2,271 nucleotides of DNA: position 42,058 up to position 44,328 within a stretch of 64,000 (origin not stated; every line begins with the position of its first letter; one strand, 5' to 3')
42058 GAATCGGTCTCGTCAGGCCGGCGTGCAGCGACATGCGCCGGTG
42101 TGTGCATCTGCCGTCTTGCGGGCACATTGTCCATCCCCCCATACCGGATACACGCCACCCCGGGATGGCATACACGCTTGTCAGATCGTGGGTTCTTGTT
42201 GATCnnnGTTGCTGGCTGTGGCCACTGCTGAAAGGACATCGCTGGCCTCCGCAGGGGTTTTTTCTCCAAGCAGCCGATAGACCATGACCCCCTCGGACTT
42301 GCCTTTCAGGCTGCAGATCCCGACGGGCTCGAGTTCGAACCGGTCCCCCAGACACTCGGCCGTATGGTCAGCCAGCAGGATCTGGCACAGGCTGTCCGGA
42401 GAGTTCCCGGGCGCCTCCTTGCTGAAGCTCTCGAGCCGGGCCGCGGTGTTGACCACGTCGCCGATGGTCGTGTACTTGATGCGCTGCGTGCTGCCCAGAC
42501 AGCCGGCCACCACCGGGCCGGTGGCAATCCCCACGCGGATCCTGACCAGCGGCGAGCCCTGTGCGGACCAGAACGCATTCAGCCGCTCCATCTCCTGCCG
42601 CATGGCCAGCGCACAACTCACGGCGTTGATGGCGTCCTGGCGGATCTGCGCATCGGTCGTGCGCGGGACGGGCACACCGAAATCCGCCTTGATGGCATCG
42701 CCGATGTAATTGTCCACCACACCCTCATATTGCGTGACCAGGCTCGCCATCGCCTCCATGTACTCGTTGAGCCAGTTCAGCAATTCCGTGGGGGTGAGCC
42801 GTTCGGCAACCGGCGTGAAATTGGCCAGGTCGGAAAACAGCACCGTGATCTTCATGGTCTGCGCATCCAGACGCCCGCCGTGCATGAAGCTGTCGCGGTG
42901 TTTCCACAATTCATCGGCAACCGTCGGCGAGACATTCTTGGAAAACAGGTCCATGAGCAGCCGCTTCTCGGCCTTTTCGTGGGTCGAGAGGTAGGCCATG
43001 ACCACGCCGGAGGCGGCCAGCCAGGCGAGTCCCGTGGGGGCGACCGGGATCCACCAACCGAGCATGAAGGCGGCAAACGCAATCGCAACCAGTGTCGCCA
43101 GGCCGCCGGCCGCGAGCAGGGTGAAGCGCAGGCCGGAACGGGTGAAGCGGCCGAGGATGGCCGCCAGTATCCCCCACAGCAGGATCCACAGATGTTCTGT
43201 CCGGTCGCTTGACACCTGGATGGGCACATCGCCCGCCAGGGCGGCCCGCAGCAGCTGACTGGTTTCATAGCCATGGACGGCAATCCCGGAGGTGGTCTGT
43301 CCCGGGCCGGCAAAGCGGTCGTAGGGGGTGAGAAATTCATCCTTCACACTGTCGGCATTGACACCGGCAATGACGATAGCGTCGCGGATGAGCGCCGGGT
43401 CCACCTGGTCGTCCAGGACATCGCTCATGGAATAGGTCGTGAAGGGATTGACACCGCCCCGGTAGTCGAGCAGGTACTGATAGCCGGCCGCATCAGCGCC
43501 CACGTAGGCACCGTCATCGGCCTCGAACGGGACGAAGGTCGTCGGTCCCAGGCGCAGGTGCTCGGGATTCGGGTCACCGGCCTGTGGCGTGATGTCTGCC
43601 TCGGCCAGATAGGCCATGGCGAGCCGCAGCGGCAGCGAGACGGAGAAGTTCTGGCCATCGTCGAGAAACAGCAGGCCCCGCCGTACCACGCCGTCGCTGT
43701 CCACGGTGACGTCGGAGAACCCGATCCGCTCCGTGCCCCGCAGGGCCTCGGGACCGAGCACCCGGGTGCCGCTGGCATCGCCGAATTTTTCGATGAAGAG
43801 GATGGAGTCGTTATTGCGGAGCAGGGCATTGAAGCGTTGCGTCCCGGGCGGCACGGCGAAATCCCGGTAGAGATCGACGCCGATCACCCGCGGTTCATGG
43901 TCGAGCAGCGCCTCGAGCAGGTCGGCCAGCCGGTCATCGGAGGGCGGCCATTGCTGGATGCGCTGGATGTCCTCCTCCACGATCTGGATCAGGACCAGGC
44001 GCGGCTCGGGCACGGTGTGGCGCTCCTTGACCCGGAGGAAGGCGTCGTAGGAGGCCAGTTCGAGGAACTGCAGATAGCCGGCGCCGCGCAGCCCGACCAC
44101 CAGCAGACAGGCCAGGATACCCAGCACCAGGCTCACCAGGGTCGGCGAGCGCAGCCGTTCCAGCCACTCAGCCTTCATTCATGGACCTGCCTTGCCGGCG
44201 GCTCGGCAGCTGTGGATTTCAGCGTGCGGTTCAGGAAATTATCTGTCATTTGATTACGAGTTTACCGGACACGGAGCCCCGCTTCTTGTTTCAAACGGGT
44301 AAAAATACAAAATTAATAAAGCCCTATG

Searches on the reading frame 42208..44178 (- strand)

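Call 86: search_protein_families(library=pfam, proteins=[window:42208-44178:-], max_evalue=0.001)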
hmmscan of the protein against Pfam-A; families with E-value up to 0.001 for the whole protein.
window:42208-44178:- (657 aa): 2 families
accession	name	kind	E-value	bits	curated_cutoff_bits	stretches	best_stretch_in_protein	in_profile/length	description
PF05226.16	CHASE2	-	2.8e-56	191.4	26.3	1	23-340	2-256/257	CHASE2 domain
PF00211.25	Guanylate_cyc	-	2.6e-25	89.5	21.9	1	441-634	6-179/183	Adenylate and Guanylate cyclase catalytic domain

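Call 94: search_protein_families(library=padloc, proteins=[window:42208-44178:-], max_evalue=0.001)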
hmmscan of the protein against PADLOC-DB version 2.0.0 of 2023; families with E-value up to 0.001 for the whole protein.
window:42208-44178:- (657 aa): 8 families
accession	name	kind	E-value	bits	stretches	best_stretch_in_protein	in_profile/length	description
PDLC00734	PycC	-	3.6e-24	83.6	1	436-588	182-326/374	Pycsar cyclase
PDLC02367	PycC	-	9.1e-12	42.9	1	438-587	38-178/226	-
PDLC00766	PycC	-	1e-08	32.9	1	438-588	38-182/232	Pycsar cyclase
PDLC02370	PycC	-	7e-08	30.2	1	403-582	44-219/340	-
PDLC00764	PycC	-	6.7e-06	23.3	1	441-585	92-237/449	Pycsar cyclase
PDLC02366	PycC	-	2e-05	21.7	1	440-583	274-415/486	-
PDLC00765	PycC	-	2.5e-05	21.6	1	441-587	255-398/477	Pycsar cyclase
PDLC02368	PycC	-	0.00071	17.2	0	441-588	42-184/234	-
